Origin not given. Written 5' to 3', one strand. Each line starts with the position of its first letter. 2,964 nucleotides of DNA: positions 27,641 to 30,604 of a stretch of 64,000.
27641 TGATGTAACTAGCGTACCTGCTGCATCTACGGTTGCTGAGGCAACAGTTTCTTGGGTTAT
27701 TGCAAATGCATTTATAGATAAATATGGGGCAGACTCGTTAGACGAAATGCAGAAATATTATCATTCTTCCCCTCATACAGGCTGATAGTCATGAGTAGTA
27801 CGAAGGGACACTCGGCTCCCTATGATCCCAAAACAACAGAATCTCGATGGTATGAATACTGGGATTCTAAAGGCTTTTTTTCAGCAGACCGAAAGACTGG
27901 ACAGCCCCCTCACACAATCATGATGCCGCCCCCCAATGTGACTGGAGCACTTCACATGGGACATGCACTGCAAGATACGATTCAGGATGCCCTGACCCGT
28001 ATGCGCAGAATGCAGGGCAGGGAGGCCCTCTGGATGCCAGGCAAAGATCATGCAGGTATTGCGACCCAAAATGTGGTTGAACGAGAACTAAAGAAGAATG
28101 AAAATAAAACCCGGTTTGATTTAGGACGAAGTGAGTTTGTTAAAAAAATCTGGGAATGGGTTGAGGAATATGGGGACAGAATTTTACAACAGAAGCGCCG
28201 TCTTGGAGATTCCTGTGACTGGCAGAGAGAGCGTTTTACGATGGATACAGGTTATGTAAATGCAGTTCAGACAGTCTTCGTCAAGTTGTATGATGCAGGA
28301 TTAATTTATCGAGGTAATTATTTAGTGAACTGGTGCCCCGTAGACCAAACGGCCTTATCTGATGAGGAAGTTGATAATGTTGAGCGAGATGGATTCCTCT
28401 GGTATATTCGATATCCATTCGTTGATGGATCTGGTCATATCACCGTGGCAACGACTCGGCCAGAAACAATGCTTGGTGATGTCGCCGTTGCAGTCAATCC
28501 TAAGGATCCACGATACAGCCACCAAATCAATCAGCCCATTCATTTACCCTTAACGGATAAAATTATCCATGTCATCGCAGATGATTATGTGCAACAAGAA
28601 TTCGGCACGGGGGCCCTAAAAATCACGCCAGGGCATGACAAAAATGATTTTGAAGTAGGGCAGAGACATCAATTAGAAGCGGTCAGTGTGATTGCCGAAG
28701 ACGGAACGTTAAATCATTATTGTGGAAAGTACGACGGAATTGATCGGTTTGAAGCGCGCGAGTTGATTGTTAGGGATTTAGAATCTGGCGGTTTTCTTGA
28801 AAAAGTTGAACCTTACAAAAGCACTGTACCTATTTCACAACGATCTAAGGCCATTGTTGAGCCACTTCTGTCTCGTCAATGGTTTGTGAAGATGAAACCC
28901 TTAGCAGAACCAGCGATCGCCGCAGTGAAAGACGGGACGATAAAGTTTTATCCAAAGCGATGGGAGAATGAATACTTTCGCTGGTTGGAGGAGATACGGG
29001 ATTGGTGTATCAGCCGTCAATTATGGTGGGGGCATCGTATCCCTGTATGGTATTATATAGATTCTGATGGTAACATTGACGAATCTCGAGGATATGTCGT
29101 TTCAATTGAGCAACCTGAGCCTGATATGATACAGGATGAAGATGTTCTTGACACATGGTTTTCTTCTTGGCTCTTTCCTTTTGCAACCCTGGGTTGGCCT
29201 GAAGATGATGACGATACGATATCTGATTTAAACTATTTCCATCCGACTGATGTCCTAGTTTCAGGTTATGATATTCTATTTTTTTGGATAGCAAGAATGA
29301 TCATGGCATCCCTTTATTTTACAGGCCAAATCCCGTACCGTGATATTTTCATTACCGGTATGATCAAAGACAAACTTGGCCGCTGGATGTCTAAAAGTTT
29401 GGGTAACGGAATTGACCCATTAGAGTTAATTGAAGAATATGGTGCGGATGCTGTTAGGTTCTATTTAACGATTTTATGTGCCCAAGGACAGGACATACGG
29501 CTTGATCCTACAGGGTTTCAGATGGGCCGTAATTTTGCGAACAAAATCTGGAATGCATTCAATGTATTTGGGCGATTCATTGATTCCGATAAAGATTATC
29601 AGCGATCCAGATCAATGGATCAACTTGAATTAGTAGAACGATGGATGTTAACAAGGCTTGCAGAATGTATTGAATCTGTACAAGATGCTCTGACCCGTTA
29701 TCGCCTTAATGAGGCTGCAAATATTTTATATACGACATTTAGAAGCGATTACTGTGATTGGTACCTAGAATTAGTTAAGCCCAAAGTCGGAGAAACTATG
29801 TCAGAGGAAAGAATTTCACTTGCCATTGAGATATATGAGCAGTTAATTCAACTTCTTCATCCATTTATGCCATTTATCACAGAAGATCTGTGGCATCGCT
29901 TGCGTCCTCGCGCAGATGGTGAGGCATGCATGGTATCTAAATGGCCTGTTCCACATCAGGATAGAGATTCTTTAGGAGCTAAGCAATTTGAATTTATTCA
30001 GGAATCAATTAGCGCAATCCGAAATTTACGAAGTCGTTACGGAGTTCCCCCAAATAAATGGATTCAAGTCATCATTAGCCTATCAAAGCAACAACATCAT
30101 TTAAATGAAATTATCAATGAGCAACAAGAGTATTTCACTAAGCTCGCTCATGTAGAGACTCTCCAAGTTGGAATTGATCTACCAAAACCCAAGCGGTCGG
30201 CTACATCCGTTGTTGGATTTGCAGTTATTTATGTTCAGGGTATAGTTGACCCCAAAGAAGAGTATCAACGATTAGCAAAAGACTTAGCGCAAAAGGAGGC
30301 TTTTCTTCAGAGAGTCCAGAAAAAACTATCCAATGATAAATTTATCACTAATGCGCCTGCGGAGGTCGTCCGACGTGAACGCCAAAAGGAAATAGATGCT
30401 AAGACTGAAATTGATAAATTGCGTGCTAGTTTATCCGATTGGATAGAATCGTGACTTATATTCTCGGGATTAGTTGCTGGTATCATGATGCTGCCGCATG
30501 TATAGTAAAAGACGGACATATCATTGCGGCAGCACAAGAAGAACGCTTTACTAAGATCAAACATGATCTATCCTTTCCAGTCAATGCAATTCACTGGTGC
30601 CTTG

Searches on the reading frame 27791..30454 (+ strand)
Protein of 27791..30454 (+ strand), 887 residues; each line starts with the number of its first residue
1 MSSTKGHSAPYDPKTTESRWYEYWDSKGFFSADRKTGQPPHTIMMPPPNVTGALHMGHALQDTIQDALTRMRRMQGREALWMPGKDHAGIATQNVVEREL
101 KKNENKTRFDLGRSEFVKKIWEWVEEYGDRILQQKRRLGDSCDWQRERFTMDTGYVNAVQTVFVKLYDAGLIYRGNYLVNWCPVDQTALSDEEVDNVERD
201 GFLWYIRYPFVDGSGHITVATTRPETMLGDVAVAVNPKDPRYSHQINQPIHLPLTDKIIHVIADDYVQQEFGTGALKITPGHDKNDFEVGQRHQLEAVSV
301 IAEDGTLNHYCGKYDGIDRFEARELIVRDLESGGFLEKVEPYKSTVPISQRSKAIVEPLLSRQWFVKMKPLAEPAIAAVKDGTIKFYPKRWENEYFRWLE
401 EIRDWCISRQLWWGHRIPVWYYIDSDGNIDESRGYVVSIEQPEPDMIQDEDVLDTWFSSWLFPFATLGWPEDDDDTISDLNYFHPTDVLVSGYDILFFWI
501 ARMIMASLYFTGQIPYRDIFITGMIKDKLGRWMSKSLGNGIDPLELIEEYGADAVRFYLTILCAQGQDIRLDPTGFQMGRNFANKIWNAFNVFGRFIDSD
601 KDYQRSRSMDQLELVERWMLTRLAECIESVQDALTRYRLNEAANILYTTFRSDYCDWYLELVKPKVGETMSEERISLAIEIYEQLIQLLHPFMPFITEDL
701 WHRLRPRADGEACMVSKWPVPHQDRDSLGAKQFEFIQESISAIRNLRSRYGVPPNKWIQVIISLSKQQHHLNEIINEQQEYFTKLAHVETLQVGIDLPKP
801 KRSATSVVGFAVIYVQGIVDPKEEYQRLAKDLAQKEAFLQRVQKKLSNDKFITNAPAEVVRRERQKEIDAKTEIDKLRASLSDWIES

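Call 18: list_cluster_members(proteins=[window:27791-30454:+, window:26592-27785:+, window:21846-22997:-, window:23628-24044:-, window:3721-6324:+])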
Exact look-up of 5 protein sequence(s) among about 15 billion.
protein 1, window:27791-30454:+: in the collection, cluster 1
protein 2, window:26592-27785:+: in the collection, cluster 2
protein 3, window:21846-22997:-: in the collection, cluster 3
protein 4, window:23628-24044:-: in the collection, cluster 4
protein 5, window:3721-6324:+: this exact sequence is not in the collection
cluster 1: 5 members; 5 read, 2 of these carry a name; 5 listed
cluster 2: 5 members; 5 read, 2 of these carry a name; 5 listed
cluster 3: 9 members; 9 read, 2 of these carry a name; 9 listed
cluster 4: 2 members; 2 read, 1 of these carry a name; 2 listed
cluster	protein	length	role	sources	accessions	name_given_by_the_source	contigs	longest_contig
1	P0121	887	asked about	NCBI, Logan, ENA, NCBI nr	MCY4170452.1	MAG: valine--tRNA ligase [Bacteroidetes bacterium] | valine--tRNA ligase [Bacteroidota bacterium]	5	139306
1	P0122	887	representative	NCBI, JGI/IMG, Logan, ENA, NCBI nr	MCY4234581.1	MAG: valine--tRNA ligase [Bacteroidetes bacterium] | valine--tRNA ligase [Bacteroidota bacterium]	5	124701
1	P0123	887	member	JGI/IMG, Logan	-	-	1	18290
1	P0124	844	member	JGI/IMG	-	-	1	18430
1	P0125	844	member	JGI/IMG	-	-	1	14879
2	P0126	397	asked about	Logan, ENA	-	-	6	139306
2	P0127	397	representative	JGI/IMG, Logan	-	-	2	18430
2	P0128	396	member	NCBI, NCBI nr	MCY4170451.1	MAG: chorismate synthase [Bacteroidetes bacterium] | chorismate synthase [Bacteroidota bacterium]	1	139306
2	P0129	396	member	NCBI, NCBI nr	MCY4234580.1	MAG: chorismate synthase [Bacteroidetes bacterium] | chorismate synthase [Bacteroidota bacterium]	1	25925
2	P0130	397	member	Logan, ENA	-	-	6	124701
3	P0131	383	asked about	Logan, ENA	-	-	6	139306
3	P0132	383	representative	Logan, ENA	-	-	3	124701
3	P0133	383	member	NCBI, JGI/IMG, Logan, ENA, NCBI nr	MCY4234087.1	MAG: glycosyltransferase [Bacteroidetes bacterium] | glycosyltransferase [Bacteroidota bacterium]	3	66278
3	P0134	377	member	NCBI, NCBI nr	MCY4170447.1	MAG: glycosyltransferase [Bacteroidetes bacterium] | glycosyltransferase [Bacteroidota bacterium]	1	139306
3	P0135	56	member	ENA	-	-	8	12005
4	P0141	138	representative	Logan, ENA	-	-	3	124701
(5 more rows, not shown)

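Call 19: find_encoding_contigs(protein=P0141, flank=10000, max_places=6)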
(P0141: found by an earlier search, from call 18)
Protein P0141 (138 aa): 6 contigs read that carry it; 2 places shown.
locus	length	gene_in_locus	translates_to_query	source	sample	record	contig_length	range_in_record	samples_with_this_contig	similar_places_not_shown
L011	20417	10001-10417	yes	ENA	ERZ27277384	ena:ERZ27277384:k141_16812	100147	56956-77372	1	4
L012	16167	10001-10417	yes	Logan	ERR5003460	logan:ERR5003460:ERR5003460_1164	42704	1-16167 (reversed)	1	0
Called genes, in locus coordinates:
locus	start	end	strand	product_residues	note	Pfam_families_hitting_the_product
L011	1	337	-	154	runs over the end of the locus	PF12893:Lumazine_bd_2 (weak)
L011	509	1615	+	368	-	PF00899:ThiF, PF00581:Rhodanese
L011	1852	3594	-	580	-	PF02543:Carbam_trans_N, PF16861:Carbam_trans_C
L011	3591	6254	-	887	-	PF00133:tRNA-synt_1, PF09334:tRNA-synt_1g, PF13603:tRNA-synt_1_2, PF08264:Anticodon_1, PF10458:Val_tRNA-synt_C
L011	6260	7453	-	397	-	PF01264:Chorismate_synt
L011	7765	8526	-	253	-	PF01553:Acyltransferase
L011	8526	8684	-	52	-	-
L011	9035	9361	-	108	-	-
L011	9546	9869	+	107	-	PF02353:CMAS, PF13847:Methyltransf_31 (weak), PF08241:Methyltransf_11 (weak), PF13649:Methyltransf_25 (weak)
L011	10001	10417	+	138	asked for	PF08498:Sterol_MT_C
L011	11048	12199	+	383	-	PF13439:Glyco_transf_4 (weak), PF13579:Glyco_trans_4_4, PF00534:Glycos_transf_1, PF13692:Glyco_trans_1_4, PF26337:Gtf3_C (weak)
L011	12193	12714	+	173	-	PF00085:Thioredoxin (weak), PF03190:Thioredox_DsbH, PF13899:Thioredoxin_7, PF13098:Thioredoxin_2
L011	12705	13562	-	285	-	PF00795:CN_hydrolase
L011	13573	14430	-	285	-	PF17827:PrmC_N, PF05175:MTS, PF06325:PrmA, PF13847:Methyltransf_31, PF08241:Methyltransf_11, PF08242:Methyltransf_12 (weak), PF13649:Methyltransf_25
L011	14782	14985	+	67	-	-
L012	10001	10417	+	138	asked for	PF08498:Sterol_MT_C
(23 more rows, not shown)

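Call 36: find_homologous_proteins(query=window:27791-30454:+, max_evalue=1e-100)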
Query window:27791-30454:+ (887 aa): 8000 proteins with E <= 1e-100 among 8000 candidates; the best 120 are listed.
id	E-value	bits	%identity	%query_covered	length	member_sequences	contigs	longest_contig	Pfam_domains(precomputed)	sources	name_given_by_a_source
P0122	0.0e+0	2088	100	100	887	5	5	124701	PF09334.18,PF08264.20,PF13603.13,PF00133.29,PF10458.15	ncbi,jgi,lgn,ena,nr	ncbi:MAG: valine--tRNA ligase [Bacteroidetes bacterium]|nr:valine--tRNA ligase [Bacteroidota bacteri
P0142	0.0e+0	1791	84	100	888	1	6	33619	PF09334.18,PF08264.20,PF13603.13,PF00133.29,PF10458.15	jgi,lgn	-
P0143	0.0e+0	1769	83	100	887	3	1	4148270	PF09334.18,PF08264.20,PF13603.13,PF00133.29,PF10458.15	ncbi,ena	-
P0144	0.0e+0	1728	82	100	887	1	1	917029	PF09334.18,PF08264.20,PF13603.13,PF00133.29,PF10458.15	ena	-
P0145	0.0e+0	1725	81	100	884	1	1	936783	PF09334.18,PF08264.20,PF13603.13,PF00133.29,PF10458.15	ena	-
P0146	0.0e+0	1722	81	100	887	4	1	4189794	PF09334.18,PF08264.20,PF13603.13,PF00133.29,PF10458.15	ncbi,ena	-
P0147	0.0e+0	1713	80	100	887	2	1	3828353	PF09334.18,PF08264.20,PF13603.13,PF00133.29,PF10458.15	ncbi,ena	-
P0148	0.0e+0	1708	80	100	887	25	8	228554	PF09334.18,PF08264.20,PF13603.13,PF00133.29,PF10458.15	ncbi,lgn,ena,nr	ncbi:MAG: valine--tRNA ligase [Rhodothermaceae bacterium]|nr:valine--tRNA ligase [Rhodothermaceae ba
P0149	0.0e+0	1706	81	100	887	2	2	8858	PF09334.18,PF08264.20,PF13603.13,PF00133.29,PF10458.15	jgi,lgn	-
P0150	0.0e+0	1703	80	100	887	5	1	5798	PF09334.18,PF08264.20,PF13603.13,PF00133.29,PF10458.15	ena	-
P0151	0.0e+0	1700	80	100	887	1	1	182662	PF09334.18,PF08264.20,PF13603.13,PF00133.29,PF10458.15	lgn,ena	-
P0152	0.0e+0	1698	80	100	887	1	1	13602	PF09334.18,PF08264.20,PF13603.13,PF00133.29,PF10458.15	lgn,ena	-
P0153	0.0e+0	1688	79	100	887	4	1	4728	PF09334.18,PF08264.20,PF13603.13,PF00133.29,PF10458.15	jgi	-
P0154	0.0e+0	1684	78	100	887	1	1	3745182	PF09334.18,PF08264.20,PF13603.13,PF00133.29,PF10458.15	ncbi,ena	-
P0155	0.0e+0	1677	79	100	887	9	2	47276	PF09334.18,PF08264.20,PF13603.13,PF00133.29,PF10458.15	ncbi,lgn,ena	-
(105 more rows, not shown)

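Call 37: find_encoding_contigs(protein=P0143, flank=10000, max_places=2)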
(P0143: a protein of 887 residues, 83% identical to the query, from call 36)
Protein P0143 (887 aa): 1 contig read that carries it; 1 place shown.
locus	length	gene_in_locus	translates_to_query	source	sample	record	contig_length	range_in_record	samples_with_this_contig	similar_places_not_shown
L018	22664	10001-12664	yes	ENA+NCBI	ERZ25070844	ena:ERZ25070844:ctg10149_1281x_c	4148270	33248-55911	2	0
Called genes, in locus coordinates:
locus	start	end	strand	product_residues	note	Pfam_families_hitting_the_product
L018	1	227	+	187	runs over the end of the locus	PF00578:AhpC-TSA, PF08534:Redoxin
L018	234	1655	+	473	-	PF03553:Na_H_antiporter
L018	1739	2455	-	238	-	PF00117:GATase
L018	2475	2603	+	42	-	-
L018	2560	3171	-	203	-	-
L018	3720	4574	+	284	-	PF17827:PrmC_N, PF06325:PrmA (weak), PF05175:MTS, PF13649:Methyltransf_25, PF13847:Methyltransf_31, PF08241:Methyltransf_11 (weak), PF08242:Methyltransf_12 (weak)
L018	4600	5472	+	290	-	PF00795:CN_hydrolase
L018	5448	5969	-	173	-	PF03190:Thioredox_DsbH, PF00085:Thioredoxin (weak), PF13899:Thioredoxin_7, PF13098:Thioredoxin_2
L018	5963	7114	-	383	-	PF13579:Glyco_trans_4_4, PF13439:Glyco_transf_4 (weak), PF00534:Glycos_transf_1, PF13692:Glyco_trans_1_4, PF26337:Gtf3_C (weak)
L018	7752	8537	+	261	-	PF01553:Acyltransferase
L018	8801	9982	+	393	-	PF01264:Chorismate_synt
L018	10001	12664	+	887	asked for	PF00133:tRNA-synt_1, PF09334:tRNA-synt_1g, PF13603:tRNA-synt_1_2 (weak), PF08264:Anticodon_1, PF10458:Val_tRNA-synt_C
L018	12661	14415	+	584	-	PF02543:Carbam_trans_N, PF16861:Carbam_trans_C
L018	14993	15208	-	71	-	PF00313:CSD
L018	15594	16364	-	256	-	PF06439:3keto-disac_hyd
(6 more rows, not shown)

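Call 38: find_encoding_contigs(protein=P0147, flank=10000, max_places=2)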
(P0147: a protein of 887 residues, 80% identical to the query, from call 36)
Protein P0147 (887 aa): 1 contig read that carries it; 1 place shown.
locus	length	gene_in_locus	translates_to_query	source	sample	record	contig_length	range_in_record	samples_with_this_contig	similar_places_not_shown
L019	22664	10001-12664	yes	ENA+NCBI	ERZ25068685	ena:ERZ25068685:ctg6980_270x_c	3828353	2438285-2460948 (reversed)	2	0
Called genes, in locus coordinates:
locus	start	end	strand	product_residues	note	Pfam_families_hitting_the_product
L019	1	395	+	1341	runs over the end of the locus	PF14344:DUF4397, PF18962:Por_Secre_tail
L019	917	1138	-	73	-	-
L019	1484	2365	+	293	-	PF10294:Methyltransf_16 (faint), PF17827:PrmC_N, PF05175:MTS, PF06325:PrmA, PF13847:Methyltransf_31, PF08241:Methyltransf_11, PF08242:Methyltransf_12, PF13649:Methyltransf_25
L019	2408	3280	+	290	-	PF00795:CN_hydrolase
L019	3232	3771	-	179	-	PF03190:Thioredox_DsbH, PF00085:Thioredoxin (weak), PF13899:Thioredoxin_7, PF13098:Thioredoxin_2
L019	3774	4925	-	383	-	PF13439:Glyco_transf_4, PF13579:Glyco_trans_4_4, PF00534:Glycos_transf_1, PF13692:Glyco_trans_1_4, PF13524:Glyco_trans_1_2, PF26337:Gtf3_C (weak)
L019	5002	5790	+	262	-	PF01553:Acyltransferase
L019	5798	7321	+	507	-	PF00089:Trypsin, PF13365:Trypsin_2, PF00595:PDZ (weak), PF13180:PDZ_2, PF17820:PDZ_6 (weak)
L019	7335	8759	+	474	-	PF00089:Trypsin, PF13365:Trypsin_2, PF00595:PDZ, PF13180:PDZ_2, PF14685:PDZ_Tricorn (faint), PF17820:PDZ_6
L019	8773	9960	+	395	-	PF01264:Chorismate_synt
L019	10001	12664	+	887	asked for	PF00133:tRNA-synt_1, PF09334:tRNA-synt_1g, PF13603:tRNA-synt_1_2, PF08264:Anticodon_1, PF10458:Val_tRNA-synt_C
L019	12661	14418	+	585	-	PF02543:Carbam_trans_N, PF16861:Carbam_trans_C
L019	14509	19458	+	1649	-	PF00271:Helicase_C (weak), PF09369:MZB (weak)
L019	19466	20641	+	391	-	PF00580:UvrD-helicase (faint), PF13245:AAA_19 (weak), PF01443:Viral_helicase1 (faint), PF09848:SLFN-g3_helicase (faint), PF13361:UvrD_C (weak), PF13538:UvrD_C_2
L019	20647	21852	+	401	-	-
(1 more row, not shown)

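Call 39: find_encoding_contigs(protein=P0142, flank=10000, max_places=3)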
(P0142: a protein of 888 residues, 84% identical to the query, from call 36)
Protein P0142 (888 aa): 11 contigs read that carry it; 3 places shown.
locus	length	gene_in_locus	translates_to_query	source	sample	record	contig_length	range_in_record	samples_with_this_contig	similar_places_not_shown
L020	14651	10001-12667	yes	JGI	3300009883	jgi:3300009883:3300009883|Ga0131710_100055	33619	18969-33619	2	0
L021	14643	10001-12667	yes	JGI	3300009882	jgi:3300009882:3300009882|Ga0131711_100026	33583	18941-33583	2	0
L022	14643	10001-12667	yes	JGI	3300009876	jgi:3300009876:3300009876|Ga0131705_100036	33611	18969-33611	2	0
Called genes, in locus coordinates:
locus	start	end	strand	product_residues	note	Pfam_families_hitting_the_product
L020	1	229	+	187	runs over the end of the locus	PF00578:AhpC-TSA, PF08534:Redoxin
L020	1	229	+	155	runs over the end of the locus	PF00578:AhpC-TSA, PF08534:Redoxin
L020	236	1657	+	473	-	PF03553:Na_H_antiporter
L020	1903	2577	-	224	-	PF00117:GATase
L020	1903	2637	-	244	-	PF00117:GATase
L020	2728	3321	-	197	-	-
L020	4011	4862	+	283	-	PF17827:PrmC_N, PF05175:MTS, PF13847:Methyltransf_31, PF08241:Methyltransf_11 (weak), PF08242:Methyltransf_12 (weak), PF13649:Methyltransf_25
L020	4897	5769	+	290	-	PF00795:CN_hydrolase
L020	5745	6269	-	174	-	PF03190:Thioredox_DsbH, PF00085:Thioredoxin, PF13899:Thioredoxin_7, PF13098:Thioredoxin_2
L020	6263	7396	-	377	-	PF13439:Glyco_transf_4 (weak), PF13579:Glyco_trans_4_4, PF00534:Glycos_transf_1, PF13692:Glyco_trans_1_4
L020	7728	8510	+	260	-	PF01553:Acyltransferase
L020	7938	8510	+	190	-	PF01553:Acyltransferase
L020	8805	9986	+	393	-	PF01264:Chorismate_synt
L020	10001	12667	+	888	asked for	PF00133:tRNA-synt_1, PF09334:tRNA-synt_1g, PF13603:tRNA-synt_1_2, PF08264:Anticodon_1, PF10458:Val_tRNA-synt_C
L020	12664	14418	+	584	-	PF02543:Carbam_trans_N, PF16861:Carbam_trans_C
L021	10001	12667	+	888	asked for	PF00133:tRNA-synt_1, PF09334:tRNA-synt_1g, PF13603:tRNA-synt_1_2, PF08264:Anticodon_1, PF10458:Val_tRNA-synt_C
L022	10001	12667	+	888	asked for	PF00133:tRNA-synt_1, PF09334:tRNA-synt_1g, PF13603:tRNA-synt_1_2, PF08264:Anticodon_1, PF10458:Val_tRNA-synt_C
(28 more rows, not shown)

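Call 40: find_encoding_contigs(protein=P0144, flank=10000, max_places=2)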
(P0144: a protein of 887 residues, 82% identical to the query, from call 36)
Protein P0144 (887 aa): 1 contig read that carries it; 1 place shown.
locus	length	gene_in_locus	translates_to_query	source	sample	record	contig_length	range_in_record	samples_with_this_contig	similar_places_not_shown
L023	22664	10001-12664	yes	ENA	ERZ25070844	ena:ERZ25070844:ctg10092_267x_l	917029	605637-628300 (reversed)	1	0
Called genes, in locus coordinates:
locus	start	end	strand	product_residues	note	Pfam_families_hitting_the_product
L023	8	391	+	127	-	PF03473:MOSC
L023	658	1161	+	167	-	PF01844:HNH, PF13395:HNH_4 (weak), PF14279:HNH_5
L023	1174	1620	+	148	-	-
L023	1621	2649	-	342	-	PF00174:Oxidored_molyb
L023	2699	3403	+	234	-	PF13489:Methyltransf_23, PF13847:Methyltransf_31 (weak), PF08241:Methyltransf_11, PF08242:Methyltransf_12, PF13649:Methyltransf_25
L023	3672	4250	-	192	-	-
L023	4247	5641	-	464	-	PF13175:AAA_15, PF13304:AAA_21, PF13175:AAA_15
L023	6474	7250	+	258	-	PF01553:Acyltransferase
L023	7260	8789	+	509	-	PF00089:Trypsin, PF13365:Trypsin_2, PF00595:PDZ (weak), PF13180:PDZ_2, PF17820:PDZ_6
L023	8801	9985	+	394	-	PF01264:Chorismate_synt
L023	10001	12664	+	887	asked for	PF00133:tRNA-synt_1, PF09334:tRNA-synt_1g, PF13603:tRNA-synt_1_2, PF09334:tRNA-synt_1g (weak), PF08264:Anticodon_1, PF10458:Val_tRNA-synt_C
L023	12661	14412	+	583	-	PF02543:Carbam_trans_N, PF16861:Carbam_trans_C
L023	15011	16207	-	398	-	PF03797:Autotransporter (weak)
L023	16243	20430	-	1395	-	PF19078:Big_12 (weak), PF03160:Calx-beta (weak), PF17963:Big_9, PF00028:Cadherin (weak), PF17963:Big_9 (weak), PF17803:Cadherin_4, PF17892:Cadherin_5, PF17963:Big_9, +3 more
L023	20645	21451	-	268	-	PF00218:IGPS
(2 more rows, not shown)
